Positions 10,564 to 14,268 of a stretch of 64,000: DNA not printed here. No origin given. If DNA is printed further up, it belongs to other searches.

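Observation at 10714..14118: All-in-one biotin-dependent acyl-CoA carboxylase (BC-BCCP-CT in one 1134-aa chain) at the head of a beta-oxidation-like operon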

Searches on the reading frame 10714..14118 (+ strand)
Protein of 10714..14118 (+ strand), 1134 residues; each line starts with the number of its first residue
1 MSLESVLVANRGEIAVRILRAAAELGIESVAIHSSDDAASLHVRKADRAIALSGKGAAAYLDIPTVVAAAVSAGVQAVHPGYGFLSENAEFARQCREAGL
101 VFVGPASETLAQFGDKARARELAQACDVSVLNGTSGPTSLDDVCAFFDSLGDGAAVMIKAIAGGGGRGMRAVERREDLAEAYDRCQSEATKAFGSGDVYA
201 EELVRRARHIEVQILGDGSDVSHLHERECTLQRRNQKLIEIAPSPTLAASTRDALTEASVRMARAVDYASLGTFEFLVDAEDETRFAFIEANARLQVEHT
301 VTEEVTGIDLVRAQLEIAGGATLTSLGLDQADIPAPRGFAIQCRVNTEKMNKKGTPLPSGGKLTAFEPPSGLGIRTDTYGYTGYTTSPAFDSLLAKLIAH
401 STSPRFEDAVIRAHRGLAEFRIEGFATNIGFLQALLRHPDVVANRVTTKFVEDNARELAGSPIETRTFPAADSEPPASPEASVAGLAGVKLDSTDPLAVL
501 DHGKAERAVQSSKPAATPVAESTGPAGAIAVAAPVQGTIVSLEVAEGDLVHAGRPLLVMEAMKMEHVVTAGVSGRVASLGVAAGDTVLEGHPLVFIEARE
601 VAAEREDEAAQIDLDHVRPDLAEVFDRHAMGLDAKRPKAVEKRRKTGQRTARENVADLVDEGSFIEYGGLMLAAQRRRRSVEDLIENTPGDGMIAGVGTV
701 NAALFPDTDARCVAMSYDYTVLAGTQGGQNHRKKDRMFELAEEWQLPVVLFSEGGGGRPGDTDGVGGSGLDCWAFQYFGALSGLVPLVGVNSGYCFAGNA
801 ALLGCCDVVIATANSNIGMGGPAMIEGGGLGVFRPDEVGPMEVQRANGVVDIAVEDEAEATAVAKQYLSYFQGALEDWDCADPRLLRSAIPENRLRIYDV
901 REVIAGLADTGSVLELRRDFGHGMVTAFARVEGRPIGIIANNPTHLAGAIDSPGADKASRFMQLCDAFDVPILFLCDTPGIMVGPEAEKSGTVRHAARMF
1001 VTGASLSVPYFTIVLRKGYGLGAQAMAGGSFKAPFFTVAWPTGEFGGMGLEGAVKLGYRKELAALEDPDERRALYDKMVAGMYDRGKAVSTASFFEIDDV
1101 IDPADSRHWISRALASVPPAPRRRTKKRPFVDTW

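Call 5: search_protein_families(library=pfam, proteins=[window:10714-14118:+])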
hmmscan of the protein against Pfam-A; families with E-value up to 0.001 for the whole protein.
window:10714-14118:+ (1134 aa): 8 families
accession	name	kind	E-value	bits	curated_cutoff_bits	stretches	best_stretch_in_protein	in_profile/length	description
PF01039.27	Carboxyl_trans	-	1.3e-73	248.7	22.3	1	643-1122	2-483/493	Carboxyl transferase domain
PF02786.22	CPSase_L_D2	-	1.9e-56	191.3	19.8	1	115-324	1-209/211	Carbamoyl-phosphate synthase L chain, ATP binding domain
PF00289.28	Biotin_carb_N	-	3.2e-41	140.7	25.5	1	3-110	2-110/110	Biotin carboxylase, N-terminal domain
PF02785.25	Biotin_carb_C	-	1.5e-28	99.5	32.4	1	342-452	1-107/108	Biotin carboxylase C-terminal domain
PF00364.28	Biotin_lipoyl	-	8.4e-14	51.6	22.1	1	531-595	3-72/73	Biotin-requiring enzyme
PF03255.19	ACCA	-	2.9e-13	50.1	23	1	944-1029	122-207/310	Acetyl co-enzyme A carboxylase carboxyltransferase-like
PF13533.13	Biotin_lipoyl_2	-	2.8e-06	27.5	29.8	0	530-558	2-30/32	Biotin-lipoyl like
PF16576.10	HlyD_D23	-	0.00016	21.5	30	0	520-560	100-140/214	Barrel-sandwich domain of CusB or HlyD membrane-fusion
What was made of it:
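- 10720..12069 (+): Biotin carboxylase (BC) domain, aa 3-452. Pfam Biotin_carb_N, CPSase_L_D2 and Biotin_carb_C (call 5).
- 12304..12498 (+): Biotinyl (BCCP) domain, aa 531-595. The biotin-carrying Lys563 is encoded at nt 12400-12402 within EAMKME. Pfam Biotin_lipoyl 51.6 bits (call 5).
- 12640..14079 (+): Carboxyltransferase (CT) domain, aa 643-1122. Pfam Carboxyl_trans 248.7 bits, profile positions 2-483 of 493 (call 5).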

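Call 6: search_solved_structures(query=window:10714-14118:+, max_evalue=1e-20)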
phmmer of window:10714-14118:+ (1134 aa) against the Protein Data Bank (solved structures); distinct sequences matched with E-value up to 1e-20: 115 (the best 60 are shown).
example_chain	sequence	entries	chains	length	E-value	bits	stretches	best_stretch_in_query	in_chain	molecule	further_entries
4rcn_A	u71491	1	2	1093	0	1111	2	513-1113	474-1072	long-chain acyl-CoA carboxylase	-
5fif_A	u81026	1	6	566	1.3e-189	635.9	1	610-1134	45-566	Carboxylase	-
5h80_A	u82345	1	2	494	3.8e-144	485.4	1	5-459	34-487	Carboxylase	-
7wta_A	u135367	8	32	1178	4.3e-126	425.6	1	3-464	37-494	Pyruvate carboxylase, mitochondrial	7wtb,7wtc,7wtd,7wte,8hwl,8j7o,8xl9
4qsk_A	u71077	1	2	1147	6.2e-125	421.8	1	3-454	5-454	Pyruvate carboxylase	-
4qsh_A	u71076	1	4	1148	6.2e-125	421.8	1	3-454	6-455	Pyruvate carboxylase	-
4qsl_H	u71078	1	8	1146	6.3e-125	421.8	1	3-454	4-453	Pyruvate carboxylase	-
5vz0_A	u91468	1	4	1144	4.7e-120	405.6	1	3-455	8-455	Pyruvate carboxylase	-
5vyw_A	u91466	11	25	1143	4.7e-120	405.6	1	3-455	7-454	Pyruvate carboxylase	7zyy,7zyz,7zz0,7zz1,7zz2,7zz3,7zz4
5vyz_A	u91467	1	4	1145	4.8e-120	405.6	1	3-455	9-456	Pyruvate carboxylase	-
3hbl_A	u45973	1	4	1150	4.8e-120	405.6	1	3-455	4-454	Pyruvate carboxylase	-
3ho8_A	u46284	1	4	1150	4.9e-120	405.6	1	3-455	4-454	Pyruvate carboxylase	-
3hb9_A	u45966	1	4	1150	4.9e-120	405.6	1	3-455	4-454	Pyruvate carboxylase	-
3bg5_A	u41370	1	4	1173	5.1e-120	405.5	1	3-455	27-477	Pyruvate carboxylase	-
4hnt_A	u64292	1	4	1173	7.6e-120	404.9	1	3-455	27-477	Pyruvate carboxylase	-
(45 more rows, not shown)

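Call 7: search_protein_families(library=ncbifam, proteins=[window:10714-14118:+])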
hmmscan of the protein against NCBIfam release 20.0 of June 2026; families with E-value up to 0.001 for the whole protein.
window:10714-14118:+ (1134 aa): 38 families (the best 25 are shown)
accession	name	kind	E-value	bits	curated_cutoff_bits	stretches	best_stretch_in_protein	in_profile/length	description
NF009554.0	PRK12999.1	equivalog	8.7e-184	613.3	965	2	3-456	5-457/1147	pyruvate carboxylase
TIGR01235.1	pyruv_carbox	equivalog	1.1e-160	536.5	1114.45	2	5-454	1-451/1143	pyruvate carboxylase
NF006367.0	PRK08591.1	subfamily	3.3e-147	490.8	597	1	3-456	2-446/451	acetyl-CoA carboxylase biotin carboxylase subunit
TIGR02712.1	urea_carbox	equivalog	9.4e-147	490.6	1303.85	2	4-454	2-442/1201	urea carboxylase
NF009471.0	PRK12833.1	equivalog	1.3e-144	482.3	686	1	2-455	4-448/467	acetyl-CoA carboxylase biotin carboxylase subunit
NF005525.0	PRK07178.1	equivalog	2.7e-141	471.4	768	1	4-455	3-443/471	acetyl-CoA carboxylase biotin carboxylase subunit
TIGR00514.1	accC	equivalog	3.4e-138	461.2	626.5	1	3-455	2-445/449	acetyl-CoA carboxylase biotin carboxylase subunit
NF006406.0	PRK08654.1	equivalog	1.1e-134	449.7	739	1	3-456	2-444/499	acetyl-CoA carboxylase biotin carboxylase subunit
NF004085.0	PRK05586.1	equivalog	6.5e-131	437.3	723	1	4-455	3-445/448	acetyl-CoA carboxylase biotin carboxylase subunit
NF006287.0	PRK08463.1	equivalog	3.6e-125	418.5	775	1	4-459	3-449/479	acetyl-CoA carboxylase subunit A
NF006286.0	PRK08462.1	equivalog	1.2e-114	383.6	740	1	2-454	3-444/445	acetyl-CoA carboxylase biotin carboxylase subunit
TIGR01117.1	mmdA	subfamily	3.4e-73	247.2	998.8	1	637-1118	19-496/512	methylmalonyl-CoA decarboxylase subunit alpha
NF005117.0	PRK06549.1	equivalog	1.4e-15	58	159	1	507-596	44-129/130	acetyl-CoA carboxylase biotin carboxyl carrier protein subunit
NF041504.1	AccA_sub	subfamily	6.4e-15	55.2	300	1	924-1028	41-153/257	carboxyltransferase subunit alpha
NF006761.0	PRK09282.1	domain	1.2e-13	50.5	402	1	503-597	497-590/591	pyruvate carboxylase subunit B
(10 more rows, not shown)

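Call 8: search_solved_structures(query=window:10714-14118:+, max_evalue=1e-140, show_alignments=3)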
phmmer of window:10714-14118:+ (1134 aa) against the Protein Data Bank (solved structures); distinct sequences matched with E-value up to 1e-140: 3.
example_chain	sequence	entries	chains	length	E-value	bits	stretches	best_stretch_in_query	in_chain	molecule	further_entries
4rcn_A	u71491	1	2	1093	0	1111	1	513-1113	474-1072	long-chain acyl-CoA carboxylase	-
5fif_A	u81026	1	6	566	1.3e-189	635.9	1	610-1134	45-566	Carboxylase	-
5h80_A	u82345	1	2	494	3.8e-144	485.4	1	5-459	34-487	Carboxylase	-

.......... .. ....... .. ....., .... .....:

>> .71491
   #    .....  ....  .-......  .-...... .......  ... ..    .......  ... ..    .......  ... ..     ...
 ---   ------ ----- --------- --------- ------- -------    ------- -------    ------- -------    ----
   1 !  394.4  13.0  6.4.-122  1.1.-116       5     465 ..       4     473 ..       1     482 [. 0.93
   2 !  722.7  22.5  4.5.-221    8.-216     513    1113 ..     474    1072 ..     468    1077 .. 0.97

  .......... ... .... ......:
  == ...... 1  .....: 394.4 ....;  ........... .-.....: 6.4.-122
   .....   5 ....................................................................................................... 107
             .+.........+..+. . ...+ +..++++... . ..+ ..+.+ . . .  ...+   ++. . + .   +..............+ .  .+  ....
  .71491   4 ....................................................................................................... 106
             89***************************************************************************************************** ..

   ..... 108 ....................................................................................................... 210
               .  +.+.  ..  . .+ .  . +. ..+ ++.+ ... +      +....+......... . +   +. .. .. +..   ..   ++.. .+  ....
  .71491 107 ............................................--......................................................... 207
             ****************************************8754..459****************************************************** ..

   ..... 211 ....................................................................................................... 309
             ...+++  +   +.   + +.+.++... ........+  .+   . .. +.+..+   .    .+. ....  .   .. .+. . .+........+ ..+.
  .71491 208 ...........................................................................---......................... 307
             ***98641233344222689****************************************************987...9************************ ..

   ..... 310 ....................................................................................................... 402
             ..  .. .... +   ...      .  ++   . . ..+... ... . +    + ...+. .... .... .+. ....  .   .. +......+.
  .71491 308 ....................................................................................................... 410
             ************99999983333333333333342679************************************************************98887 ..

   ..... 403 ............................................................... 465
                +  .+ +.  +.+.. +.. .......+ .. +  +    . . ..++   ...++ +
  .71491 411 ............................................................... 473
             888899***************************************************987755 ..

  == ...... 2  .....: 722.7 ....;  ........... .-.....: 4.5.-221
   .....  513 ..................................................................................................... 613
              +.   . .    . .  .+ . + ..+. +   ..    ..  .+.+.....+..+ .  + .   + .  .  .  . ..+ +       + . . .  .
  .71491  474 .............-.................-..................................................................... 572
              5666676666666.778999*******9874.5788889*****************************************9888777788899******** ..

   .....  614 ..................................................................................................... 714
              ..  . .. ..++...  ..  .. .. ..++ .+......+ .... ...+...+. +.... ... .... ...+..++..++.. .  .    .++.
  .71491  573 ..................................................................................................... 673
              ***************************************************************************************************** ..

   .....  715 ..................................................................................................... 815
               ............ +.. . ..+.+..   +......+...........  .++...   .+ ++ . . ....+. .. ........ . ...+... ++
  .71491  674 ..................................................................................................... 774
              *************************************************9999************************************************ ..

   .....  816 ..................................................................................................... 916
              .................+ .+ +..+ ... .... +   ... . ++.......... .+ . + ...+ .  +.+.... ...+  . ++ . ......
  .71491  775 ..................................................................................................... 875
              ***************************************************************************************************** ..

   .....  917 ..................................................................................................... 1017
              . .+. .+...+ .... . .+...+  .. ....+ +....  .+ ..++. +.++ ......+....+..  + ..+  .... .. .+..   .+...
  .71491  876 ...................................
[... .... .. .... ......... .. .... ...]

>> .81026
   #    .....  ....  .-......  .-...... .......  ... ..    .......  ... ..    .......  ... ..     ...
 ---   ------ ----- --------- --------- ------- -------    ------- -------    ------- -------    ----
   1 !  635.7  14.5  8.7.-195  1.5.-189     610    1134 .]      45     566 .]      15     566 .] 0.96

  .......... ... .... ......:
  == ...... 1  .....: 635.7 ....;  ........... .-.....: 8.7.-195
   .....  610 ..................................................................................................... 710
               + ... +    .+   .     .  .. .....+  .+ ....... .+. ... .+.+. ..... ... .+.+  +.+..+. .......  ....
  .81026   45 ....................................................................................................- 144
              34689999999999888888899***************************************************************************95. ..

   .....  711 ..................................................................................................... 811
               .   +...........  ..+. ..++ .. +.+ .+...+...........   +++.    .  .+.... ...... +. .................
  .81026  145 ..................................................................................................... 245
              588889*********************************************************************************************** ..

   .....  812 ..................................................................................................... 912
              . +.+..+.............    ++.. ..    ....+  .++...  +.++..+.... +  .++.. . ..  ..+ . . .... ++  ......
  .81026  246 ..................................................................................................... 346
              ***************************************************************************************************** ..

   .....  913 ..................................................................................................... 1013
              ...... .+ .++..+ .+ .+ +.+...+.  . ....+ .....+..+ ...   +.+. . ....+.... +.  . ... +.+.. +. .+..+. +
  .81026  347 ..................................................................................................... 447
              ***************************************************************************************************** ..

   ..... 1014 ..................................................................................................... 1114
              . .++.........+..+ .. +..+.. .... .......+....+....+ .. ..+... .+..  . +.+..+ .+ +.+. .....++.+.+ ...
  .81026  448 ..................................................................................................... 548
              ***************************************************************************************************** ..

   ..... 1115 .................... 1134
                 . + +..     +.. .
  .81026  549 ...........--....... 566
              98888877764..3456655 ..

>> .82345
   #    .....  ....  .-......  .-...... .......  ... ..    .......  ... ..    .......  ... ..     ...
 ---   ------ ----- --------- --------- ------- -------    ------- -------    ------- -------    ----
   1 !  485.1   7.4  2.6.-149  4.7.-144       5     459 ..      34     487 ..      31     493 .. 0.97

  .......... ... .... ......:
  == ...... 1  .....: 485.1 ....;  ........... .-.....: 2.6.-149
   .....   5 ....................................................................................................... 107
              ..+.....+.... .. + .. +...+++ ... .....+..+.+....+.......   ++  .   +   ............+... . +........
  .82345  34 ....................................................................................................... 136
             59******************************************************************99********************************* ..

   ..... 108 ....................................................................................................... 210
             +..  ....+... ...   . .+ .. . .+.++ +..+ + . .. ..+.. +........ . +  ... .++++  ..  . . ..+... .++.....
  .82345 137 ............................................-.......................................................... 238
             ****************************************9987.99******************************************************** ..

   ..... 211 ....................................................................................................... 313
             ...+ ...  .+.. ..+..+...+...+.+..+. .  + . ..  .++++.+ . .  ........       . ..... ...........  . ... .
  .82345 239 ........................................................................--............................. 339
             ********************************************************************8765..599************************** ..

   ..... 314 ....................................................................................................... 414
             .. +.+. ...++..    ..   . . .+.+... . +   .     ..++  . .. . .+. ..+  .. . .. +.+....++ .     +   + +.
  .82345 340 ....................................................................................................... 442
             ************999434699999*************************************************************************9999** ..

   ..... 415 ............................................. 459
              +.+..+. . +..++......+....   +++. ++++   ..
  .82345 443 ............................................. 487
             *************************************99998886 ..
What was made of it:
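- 10720..12069 (+): It scores 485 bits to the 5h80 BC domain (call 8).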
